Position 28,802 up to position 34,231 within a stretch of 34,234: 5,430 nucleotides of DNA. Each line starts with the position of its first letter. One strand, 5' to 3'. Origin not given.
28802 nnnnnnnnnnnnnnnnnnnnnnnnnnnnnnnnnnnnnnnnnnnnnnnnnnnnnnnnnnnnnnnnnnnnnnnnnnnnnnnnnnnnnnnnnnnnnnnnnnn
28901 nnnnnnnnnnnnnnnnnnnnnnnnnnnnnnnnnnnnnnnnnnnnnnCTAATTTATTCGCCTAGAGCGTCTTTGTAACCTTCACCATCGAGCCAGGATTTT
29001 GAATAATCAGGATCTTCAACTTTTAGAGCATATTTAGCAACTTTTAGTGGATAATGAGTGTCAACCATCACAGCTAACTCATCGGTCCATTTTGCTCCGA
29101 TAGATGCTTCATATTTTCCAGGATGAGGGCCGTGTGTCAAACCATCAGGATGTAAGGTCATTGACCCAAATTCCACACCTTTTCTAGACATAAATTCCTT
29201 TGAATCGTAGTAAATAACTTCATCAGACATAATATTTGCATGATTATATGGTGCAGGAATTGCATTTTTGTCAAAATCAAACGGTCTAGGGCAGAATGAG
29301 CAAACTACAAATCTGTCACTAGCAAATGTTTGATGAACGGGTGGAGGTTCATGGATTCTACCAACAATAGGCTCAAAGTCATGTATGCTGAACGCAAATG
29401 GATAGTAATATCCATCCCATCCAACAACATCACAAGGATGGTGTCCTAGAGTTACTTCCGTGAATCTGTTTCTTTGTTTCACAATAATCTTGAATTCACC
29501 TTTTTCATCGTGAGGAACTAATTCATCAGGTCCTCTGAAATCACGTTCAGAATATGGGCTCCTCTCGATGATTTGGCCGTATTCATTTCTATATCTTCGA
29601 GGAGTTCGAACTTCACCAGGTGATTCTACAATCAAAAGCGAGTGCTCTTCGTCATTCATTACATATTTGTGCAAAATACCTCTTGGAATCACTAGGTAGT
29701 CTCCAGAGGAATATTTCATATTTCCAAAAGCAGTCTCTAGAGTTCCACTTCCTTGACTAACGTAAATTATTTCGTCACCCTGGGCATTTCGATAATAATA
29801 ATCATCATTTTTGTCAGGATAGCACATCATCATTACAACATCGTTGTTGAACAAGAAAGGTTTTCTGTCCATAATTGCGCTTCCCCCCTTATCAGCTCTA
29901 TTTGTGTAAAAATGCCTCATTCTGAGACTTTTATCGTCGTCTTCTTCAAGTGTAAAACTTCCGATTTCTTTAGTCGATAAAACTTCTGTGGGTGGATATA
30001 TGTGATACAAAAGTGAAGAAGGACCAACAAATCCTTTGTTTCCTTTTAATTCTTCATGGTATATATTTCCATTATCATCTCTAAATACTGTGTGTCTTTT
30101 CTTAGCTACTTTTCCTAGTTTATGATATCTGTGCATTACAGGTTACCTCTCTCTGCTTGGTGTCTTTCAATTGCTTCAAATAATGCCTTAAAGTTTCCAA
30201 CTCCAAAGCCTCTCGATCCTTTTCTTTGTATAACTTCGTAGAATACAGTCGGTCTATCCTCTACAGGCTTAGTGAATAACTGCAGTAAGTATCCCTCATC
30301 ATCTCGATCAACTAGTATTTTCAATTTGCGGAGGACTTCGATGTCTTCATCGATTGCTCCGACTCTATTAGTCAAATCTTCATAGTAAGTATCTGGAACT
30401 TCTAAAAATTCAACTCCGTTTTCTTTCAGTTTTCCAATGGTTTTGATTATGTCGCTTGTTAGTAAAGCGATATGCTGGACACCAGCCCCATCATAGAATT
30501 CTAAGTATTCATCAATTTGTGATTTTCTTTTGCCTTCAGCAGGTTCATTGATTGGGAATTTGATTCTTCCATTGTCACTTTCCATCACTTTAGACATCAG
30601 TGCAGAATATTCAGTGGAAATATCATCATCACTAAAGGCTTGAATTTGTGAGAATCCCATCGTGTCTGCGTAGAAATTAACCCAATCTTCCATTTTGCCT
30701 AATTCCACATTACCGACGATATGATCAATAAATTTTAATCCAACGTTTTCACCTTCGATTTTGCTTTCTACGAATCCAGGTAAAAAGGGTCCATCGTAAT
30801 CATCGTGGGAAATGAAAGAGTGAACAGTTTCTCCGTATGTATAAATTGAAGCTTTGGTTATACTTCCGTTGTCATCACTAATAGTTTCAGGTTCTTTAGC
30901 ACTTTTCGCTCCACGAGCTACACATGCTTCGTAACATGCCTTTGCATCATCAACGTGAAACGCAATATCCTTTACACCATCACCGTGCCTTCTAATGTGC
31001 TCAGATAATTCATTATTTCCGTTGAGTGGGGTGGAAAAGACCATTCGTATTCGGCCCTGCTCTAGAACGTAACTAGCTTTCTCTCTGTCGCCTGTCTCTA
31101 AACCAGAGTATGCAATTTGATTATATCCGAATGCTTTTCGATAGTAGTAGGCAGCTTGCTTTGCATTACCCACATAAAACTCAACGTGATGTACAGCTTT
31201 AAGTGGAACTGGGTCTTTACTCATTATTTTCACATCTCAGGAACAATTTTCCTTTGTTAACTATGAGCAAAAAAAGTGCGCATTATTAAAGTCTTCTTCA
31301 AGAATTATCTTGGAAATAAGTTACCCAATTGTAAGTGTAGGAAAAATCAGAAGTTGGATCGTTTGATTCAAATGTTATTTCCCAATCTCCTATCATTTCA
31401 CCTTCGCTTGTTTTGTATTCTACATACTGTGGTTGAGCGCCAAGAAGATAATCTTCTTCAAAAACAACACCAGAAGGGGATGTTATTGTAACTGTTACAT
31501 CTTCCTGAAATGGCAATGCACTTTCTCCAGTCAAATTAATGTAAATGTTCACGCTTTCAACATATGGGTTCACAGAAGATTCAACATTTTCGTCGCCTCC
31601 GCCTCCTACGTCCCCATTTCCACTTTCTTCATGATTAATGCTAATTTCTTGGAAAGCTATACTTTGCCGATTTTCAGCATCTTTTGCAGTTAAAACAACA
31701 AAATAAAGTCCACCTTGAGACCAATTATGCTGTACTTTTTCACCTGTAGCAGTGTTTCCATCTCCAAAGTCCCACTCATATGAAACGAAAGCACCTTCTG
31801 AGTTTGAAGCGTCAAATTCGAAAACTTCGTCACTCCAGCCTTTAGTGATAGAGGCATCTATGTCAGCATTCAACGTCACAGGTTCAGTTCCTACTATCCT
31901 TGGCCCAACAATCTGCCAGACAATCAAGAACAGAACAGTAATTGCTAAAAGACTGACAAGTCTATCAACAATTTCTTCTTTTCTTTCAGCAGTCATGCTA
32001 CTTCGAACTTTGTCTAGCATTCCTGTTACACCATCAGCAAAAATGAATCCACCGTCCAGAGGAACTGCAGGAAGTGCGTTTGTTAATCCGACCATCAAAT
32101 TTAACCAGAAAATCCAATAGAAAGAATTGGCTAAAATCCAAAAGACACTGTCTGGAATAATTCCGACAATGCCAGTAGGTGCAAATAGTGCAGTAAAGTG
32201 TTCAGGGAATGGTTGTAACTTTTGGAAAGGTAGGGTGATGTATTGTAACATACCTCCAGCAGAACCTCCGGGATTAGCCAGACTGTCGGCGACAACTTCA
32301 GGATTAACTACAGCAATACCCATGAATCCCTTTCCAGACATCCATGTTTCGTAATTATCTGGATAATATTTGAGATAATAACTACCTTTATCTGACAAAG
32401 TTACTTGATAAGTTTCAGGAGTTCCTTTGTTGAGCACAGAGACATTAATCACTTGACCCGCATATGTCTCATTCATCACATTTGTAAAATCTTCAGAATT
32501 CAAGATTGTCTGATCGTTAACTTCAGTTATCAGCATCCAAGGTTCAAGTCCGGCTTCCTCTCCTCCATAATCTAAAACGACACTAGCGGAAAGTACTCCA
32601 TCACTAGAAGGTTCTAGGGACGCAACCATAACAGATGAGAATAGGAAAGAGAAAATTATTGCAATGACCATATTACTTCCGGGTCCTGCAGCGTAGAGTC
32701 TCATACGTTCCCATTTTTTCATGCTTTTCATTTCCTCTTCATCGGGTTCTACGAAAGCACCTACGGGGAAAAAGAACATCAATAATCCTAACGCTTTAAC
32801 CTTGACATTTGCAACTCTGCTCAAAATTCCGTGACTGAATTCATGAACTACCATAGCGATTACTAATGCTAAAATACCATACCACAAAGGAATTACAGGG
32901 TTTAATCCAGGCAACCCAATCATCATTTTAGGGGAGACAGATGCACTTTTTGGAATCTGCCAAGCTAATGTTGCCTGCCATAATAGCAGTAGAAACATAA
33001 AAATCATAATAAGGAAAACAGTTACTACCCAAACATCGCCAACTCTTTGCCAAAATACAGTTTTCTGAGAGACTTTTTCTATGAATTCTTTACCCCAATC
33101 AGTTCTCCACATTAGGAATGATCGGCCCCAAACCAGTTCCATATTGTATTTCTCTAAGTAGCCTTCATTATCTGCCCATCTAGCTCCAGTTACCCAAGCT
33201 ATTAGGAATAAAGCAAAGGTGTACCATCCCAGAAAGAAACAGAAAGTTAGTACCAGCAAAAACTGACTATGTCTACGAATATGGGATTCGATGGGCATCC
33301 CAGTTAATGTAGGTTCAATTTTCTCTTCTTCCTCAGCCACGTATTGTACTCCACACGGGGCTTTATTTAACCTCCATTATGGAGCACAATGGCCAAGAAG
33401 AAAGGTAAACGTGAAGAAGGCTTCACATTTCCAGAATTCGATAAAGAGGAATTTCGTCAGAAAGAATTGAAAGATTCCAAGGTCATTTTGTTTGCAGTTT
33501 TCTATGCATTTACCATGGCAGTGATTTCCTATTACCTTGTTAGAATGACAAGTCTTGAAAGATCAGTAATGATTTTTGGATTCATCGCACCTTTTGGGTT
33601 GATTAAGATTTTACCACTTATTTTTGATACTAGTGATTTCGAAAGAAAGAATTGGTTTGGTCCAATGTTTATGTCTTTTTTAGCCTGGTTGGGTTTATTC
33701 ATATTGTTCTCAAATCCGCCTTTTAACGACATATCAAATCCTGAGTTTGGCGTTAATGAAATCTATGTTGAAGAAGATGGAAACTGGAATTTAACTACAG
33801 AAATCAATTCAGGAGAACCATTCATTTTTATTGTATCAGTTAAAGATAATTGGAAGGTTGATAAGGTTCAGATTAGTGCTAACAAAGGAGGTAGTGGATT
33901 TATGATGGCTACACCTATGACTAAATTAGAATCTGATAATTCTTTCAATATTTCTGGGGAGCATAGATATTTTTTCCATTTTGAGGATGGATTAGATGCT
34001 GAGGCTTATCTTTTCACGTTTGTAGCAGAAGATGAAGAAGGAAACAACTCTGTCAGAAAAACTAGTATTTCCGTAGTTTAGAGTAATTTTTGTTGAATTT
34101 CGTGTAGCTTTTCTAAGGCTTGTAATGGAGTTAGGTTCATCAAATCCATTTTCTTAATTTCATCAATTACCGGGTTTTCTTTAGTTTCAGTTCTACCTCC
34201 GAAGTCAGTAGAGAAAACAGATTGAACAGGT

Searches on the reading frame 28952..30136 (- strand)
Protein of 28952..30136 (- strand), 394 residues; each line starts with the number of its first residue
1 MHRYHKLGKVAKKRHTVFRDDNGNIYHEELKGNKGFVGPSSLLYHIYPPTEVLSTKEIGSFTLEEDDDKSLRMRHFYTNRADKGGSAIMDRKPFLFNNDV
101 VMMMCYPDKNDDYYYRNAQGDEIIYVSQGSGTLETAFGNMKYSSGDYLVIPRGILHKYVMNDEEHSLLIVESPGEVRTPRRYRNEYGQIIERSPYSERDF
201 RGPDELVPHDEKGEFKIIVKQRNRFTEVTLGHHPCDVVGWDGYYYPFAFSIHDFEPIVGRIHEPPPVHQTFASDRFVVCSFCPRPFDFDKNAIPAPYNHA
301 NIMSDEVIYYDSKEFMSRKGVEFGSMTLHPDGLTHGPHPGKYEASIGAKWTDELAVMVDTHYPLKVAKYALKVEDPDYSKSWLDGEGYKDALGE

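Call 9: search_protein_families(library=pfam, proteins=[window:28952-30136:-], max_evalue=0.001)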
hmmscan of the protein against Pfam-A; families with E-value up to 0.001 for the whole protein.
window:28952-30136:- (394 aa): 3 families
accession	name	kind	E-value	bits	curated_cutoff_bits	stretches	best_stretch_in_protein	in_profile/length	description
PF20510.4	HgmA_N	-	4.2e-15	56.2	20.2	1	111-249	137-271/273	Homogentisate 1,2-dioxygenase N-terminal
PF04209.19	HgmA_C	-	6.7e-06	26.4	21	1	268-383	28-147/153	Homogentisate 1,2-dioxygenase C-terminal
PF07883.17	Cupin_2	-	1.9e-05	24.7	27.2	1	117-165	16-63/70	Cupin domain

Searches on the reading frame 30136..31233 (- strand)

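Call 9: search_protein_families(library=pfam, proteins=[window:30136-31233:-], max_evalue=0.001)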
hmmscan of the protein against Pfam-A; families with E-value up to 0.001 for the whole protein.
window:30136-31233:- (365 aa): 5 families
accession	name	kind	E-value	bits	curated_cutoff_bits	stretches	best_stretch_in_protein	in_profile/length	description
PF00903.31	Glyoxalase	-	5e-22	79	20.6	2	169-315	2-117/121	Glyoxalase/Bleomycin resistance protein/Dioxygenase superfamily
PF13669.12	Glyoxalase_4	-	4.7e-16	59.5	27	2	15-115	1-97/109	Glyoxalase/Bleomycin resistance protein/Dioxygenase superfamily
PF14696.12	Glyoxalase_5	-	2.4e-07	31.4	27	1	7-116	3-103/139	Hydroxyphenylpyruvate dioxygenase, HPPD, N-terminal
PF13468.12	Glyoxalase_3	-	0.00011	22.8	25.1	0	231-277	60-103/176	Glyoxalase-like domain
PF22658.2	YycE-like_N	-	0.00023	21.4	27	0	180-204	9-33/52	YycE-like N-terminal domain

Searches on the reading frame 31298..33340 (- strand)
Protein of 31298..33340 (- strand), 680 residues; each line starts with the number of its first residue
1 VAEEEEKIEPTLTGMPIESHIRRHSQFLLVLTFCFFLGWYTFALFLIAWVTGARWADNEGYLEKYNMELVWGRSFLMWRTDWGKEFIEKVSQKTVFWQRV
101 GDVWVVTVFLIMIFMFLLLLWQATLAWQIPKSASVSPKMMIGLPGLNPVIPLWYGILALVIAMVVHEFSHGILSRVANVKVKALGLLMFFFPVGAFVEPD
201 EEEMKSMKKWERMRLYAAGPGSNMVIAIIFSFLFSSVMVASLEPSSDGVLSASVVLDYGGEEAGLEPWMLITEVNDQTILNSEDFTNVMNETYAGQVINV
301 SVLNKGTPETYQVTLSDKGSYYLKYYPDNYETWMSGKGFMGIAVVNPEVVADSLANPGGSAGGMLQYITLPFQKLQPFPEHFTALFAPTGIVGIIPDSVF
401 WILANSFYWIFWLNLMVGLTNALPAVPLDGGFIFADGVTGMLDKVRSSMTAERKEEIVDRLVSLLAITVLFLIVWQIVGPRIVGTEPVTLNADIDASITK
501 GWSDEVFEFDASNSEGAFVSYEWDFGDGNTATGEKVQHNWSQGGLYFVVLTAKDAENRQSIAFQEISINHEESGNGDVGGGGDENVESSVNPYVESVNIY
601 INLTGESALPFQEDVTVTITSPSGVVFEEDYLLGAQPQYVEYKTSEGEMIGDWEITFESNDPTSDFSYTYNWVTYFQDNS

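Call 9: search_protein_families(library=pfam, proteins=[window:31298-33340:-], max_evalue=0.001)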
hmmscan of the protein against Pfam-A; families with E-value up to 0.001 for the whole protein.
window:31298-33340:- (680 aa): 4 families
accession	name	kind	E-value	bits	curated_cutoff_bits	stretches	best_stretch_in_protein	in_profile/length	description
PF02163.28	Peptidase_M50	-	6.2e-30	104.6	27.2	1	154-465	1-217/221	Peptidase family M50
PF18911.6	PKD_4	-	1.5e-14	54.2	27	1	492-559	8-75/85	PKD domain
PF00801.26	PKD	-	7.2e-09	36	23.5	1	508-559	18-72/80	PKD domain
PF13180.12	PDZ_2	-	0.00015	22.4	27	1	241-315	6-80/80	PDZ domain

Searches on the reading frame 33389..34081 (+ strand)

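Call 9: search_protein_families(library=pfam, proteins=[window:33389-34081:+], max_evalue=0.001)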
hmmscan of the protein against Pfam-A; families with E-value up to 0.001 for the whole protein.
window:33389-34081:+ (230 aa): 1 family
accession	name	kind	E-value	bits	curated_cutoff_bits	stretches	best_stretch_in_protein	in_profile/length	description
PF19094.5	EMC6_arch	-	2.3e-06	28.4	26.7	1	29-101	4-79/87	EMC6-arch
